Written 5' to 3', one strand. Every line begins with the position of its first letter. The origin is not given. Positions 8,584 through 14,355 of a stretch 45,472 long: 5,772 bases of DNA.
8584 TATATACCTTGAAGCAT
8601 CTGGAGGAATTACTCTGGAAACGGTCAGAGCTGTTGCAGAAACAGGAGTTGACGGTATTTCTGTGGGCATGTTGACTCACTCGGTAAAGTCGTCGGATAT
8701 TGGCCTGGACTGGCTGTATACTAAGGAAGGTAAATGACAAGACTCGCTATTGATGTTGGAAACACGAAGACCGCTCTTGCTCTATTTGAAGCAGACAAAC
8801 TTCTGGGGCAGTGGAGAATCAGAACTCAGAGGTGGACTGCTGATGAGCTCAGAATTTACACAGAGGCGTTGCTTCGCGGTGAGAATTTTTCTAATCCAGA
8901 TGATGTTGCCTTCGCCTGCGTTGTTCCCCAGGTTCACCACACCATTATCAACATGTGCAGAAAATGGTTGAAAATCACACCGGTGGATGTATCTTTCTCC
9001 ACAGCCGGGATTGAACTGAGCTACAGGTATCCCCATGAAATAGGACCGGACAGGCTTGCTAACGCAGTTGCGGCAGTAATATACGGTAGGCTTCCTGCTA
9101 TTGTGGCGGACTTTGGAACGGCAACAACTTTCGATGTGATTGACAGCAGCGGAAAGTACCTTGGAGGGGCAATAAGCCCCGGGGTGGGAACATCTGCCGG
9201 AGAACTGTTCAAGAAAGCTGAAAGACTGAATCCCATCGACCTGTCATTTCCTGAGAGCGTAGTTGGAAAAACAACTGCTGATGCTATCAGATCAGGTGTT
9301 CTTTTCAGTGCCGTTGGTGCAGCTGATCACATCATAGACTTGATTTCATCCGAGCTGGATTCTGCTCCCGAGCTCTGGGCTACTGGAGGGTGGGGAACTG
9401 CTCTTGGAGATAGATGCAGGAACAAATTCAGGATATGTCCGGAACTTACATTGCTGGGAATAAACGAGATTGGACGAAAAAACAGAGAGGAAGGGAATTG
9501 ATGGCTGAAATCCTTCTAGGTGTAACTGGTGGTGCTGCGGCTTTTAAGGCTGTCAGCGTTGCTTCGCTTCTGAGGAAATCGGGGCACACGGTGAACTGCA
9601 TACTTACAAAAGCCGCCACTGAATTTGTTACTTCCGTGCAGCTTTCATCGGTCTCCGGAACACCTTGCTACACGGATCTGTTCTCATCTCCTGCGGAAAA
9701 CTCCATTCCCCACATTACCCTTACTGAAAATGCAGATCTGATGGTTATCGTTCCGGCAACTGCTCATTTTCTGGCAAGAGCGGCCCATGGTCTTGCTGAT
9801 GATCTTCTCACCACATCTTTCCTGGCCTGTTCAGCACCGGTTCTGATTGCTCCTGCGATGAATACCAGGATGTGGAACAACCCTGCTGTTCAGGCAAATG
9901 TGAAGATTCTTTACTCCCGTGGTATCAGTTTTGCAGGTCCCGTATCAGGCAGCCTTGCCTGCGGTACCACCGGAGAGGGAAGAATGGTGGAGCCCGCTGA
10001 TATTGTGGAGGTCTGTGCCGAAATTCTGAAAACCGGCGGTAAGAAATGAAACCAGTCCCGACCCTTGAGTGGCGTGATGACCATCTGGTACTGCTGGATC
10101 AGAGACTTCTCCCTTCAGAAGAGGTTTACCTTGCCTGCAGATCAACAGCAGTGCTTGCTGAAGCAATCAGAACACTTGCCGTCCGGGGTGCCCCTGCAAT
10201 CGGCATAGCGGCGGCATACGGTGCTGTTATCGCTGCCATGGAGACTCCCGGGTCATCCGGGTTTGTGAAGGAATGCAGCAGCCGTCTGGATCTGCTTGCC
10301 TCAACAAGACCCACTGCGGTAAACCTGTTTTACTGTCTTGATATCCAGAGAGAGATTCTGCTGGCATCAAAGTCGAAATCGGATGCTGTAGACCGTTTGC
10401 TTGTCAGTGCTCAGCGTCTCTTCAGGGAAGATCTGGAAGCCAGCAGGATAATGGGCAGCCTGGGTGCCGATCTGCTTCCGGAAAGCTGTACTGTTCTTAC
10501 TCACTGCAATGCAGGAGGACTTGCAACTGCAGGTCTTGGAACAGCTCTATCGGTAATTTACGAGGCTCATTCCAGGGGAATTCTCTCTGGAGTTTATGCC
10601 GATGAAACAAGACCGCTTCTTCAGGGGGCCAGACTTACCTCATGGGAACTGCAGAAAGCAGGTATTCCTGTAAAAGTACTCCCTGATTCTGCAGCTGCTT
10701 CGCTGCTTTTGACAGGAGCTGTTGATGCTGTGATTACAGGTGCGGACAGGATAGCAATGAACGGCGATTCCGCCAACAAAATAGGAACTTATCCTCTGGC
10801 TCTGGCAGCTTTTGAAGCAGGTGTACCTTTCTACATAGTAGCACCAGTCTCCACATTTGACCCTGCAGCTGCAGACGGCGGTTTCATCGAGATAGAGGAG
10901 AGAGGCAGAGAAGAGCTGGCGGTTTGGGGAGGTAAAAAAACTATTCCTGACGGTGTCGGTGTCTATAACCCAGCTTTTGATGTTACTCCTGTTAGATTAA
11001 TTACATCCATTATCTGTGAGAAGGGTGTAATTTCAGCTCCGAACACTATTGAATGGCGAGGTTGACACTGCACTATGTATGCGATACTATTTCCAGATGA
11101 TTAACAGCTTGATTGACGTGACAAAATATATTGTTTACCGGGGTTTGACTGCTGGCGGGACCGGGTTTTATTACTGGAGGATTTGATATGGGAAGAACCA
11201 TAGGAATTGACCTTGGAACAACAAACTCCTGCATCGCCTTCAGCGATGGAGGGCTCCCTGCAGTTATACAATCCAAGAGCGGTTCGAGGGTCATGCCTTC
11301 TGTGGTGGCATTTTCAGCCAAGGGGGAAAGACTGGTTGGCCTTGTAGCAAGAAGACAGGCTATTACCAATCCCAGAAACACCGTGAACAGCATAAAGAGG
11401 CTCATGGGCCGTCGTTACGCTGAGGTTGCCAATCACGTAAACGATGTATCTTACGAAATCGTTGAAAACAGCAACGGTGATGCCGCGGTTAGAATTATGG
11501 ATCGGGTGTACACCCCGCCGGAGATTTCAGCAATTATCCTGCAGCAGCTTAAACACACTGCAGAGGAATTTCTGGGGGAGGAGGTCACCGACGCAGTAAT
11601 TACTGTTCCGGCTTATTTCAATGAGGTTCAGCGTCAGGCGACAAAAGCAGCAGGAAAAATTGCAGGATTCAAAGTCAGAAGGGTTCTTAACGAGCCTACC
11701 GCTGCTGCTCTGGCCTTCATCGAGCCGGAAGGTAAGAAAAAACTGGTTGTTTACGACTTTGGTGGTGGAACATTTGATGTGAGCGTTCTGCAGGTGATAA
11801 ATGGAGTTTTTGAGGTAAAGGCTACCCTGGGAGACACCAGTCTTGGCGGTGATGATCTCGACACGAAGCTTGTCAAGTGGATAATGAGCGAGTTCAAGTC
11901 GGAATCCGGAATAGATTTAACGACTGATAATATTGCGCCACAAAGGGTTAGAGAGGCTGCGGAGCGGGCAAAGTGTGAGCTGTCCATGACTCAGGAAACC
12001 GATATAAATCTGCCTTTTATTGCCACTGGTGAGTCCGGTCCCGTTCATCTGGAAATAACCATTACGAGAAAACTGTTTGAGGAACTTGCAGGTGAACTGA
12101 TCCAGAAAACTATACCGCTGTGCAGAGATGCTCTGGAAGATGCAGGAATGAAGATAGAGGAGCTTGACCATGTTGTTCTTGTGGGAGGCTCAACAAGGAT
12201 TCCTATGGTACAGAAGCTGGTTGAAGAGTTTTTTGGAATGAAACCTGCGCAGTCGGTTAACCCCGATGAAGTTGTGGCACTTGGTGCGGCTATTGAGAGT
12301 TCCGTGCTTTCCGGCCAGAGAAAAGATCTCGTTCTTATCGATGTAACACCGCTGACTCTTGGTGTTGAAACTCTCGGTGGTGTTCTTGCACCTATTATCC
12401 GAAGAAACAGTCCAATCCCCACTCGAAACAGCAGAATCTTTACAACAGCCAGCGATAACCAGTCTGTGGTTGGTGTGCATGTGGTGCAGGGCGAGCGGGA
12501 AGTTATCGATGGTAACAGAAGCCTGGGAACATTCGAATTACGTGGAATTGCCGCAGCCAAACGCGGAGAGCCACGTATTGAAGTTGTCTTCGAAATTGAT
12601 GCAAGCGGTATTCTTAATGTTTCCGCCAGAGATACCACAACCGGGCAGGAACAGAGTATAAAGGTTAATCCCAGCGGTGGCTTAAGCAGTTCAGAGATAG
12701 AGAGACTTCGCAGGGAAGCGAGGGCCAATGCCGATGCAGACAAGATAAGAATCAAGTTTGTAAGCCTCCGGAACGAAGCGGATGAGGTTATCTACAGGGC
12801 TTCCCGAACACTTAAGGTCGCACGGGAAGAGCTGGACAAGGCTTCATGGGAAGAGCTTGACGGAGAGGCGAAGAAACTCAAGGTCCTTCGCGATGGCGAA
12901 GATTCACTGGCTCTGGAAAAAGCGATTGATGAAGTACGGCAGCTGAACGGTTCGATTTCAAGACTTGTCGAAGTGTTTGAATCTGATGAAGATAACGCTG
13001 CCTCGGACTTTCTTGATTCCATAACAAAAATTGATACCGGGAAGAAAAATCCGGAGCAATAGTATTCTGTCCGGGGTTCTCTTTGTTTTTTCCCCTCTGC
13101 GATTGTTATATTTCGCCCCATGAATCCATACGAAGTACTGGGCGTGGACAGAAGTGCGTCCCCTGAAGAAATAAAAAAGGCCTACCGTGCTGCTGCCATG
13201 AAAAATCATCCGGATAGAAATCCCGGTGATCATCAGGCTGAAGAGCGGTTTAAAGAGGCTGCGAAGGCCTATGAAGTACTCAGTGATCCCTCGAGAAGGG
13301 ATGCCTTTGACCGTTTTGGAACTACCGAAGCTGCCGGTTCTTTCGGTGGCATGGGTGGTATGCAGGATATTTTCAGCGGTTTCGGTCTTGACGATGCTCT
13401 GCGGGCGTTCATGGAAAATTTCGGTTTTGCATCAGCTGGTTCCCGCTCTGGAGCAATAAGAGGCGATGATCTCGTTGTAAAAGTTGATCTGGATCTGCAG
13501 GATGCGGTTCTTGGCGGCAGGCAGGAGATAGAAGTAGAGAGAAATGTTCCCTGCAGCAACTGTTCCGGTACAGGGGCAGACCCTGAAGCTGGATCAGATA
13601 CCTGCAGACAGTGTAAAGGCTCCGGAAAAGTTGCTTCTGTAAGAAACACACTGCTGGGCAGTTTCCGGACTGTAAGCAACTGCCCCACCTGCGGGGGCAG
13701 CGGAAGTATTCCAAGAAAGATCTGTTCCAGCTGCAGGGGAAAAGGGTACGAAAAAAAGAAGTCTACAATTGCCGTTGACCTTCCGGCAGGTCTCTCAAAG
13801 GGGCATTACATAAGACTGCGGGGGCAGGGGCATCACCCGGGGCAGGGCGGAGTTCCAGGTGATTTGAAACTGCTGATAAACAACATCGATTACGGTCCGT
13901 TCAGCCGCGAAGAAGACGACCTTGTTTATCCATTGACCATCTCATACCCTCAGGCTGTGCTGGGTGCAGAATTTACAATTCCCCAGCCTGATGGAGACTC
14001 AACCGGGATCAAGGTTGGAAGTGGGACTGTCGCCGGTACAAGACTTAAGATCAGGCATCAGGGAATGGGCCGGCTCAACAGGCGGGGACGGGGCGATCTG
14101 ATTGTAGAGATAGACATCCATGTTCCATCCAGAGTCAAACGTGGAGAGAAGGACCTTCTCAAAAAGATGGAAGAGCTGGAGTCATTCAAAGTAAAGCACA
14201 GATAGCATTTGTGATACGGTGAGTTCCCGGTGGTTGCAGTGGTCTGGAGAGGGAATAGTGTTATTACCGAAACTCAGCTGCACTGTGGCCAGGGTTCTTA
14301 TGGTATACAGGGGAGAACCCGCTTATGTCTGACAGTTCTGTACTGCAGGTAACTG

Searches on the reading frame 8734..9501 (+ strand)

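Call 17: search_protein_families(library=pfam, proteins=[window:8734-9501:+], max_evalue=0.00001)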
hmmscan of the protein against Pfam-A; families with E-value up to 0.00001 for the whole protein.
window:8734-9501:+ (255 aa): 1 family
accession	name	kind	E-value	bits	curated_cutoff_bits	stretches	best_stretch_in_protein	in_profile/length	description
PF03309.20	Pan_kinase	-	2.7e-57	194.4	24.7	1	4-202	2-204/205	Type III pantothenate kinase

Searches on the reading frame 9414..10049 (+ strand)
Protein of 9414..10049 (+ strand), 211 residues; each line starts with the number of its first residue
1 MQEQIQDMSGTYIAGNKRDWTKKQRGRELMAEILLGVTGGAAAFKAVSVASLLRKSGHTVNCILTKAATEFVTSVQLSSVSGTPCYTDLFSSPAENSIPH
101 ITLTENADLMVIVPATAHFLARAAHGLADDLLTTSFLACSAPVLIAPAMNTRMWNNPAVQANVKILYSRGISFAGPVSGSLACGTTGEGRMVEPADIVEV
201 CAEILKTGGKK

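Call 17: search_protein_families(library=pfam, proteins=[window:9414-10049:+], max_evalue=0.00001)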
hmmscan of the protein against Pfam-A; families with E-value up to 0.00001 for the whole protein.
window:9414-10049:+ (211 aa): 1 family
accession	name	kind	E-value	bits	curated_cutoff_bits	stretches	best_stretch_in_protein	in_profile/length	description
PF02441.25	Flavoprotein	-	5.3e-32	111.1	22.7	1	32-203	2-160/162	Flavoprotein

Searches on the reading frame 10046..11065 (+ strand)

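Call 17: search_protein_families(library=pfam, proteins=[window:10046-11065:+], max_evalue=0.00001)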
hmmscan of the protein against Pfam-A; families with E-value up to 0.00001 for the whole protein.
window:10046-11065:+ (339 aa): 1 family
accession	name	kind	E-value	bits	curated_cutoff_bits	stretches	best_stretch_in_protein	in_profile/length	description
PF01008.23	IF-2B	-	3.4e-73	246.7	22.4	1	46-330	2-279/280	Initiation factor 2 subunit family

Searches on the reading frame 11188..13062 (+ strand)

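Call 17: search_protein_families(library=pfam, proteins=[window:11188-13062:+], max_evalue=0.00001)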
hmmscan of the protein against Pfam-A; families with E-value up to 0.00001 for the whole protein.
window:11188-13062:+ (624 aa): 2 families
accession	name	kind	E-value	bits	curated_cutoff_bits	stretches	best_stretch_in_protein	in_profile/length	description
PF00012.26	HSP70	-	1.1e-216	721.2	20.6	1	5-589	2-592/599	Hsp70 protein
PF06723.19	MreB_Mbl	-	3.5e-16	59.4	27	1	132-369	92-317/327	MreB/Mbl protein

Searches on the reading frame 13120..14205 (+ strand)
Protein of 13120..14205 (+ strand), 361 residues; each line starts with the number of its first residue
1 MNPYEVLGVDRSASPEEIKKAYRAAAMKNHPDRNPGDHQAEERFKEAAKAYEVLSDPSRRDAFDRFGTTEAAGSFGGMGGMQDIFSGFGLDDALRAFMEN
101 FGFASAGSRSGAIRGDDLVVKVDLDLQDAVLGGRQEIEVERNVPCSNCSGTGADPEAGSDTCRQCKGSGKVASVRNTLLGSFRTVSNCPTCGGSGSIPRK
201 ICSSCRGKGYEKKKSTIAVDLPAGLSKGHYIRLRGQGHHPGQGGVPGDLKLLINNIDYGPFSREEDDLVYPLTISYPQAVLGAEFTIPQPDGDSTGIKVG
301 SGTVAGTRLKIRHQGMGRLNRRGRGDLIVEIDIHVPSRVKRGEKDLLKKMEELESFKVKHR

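Call 17: search_protein_families(library=pfam, proteins=[window:13120-14205:+], max_evalue=0.00001)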
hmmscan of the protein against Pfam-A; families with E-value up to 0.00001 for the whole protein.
window:13120-14205:+ (361 aa): 3 families
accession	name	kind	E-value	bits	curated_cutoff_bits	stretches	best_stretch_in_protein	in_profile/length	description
PF01556.23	DnaJ_C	-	3.1e-34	118.7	26.6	1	119-336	2-152/152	DnaJ C terminal domain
PF00226.36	DnaJ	-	2.5e-25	88.8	27.8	1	2-64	1-63/63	DnaJ domain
PF00684.25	DnaJ_CXXCXGXG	-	3.2e-14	53.4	32.7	1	145-209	1-65/65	DnaJ central domain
